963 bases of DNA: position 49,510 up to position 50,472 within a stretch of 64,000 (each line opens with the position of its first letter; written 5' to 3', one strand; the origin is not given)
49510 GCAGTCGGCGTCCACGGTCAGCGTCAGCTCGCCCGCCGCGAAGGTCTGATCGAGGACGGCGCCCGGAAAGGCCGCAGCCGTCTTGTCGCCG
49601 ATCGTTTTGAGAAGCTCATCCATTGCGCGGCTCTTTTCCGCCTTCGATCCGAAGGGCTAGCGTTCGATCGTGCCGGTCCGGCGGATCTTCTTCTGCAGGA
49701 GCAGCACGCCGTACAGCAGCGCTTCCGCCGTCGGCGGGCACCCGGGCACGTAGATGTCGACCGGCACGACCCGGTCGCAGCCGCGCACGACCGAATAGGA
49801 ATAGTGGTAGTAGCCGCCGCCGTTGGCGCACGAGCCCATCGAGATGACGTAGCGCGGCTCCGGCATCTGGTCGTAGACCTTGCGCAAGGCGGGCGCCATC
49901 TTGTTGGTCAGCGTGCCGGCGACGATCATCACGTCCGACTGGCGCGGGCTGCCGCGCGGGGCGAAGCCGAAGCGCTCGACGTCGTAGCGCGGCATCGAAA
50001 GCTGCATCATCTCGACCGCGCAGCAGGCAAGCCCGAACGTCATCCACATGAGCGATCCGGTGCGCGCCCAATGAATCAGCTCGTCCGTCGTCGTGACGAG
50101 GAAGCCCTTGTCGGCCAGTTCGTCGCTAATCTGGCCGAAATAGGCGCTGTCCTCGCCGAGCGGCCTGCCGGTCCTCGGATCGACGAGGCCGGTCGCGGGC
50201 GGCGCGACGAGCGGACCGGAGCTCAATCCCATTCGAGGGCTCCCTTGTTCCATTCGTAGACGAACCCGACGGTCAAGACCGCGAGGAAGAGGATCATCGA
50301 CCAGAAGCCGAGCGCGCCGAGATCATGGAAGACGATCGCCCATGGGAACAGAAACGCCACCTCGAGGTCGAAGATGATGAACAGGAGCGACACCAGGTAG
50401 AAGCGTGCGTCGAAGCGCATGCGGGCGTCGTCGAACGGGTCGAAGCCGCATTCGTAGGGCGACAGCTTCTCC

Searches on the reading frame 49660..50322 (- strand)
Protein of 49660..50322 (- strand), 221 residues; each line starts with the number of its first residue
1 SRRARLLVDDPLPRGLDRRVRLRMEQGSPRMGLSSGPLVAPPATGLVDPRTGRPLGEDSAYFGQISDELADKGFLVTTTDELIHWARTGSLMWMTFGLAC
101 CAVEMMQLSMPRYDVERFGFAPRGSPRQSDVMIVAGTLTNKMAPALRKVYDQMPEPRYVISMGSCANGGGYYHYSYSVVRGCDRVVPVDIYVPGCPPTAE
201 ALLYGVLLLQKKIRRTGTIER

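Call 60: search_protein_families(library=pfam, proteins=[window:49660-50322:-], max_evalue=0.00001)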
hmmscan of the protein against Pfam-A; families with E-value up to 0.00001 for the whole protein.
window:49660-50322:- (221 aa): 1 family
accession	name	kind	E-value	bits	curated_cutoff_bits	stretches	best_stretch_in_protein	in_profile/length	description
PF01058.29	Oxidored_q6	-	9.2e-29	100.2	27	1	100-207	1-126/128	NADH ubiquinone oxidoreductase, 20 Kd subunit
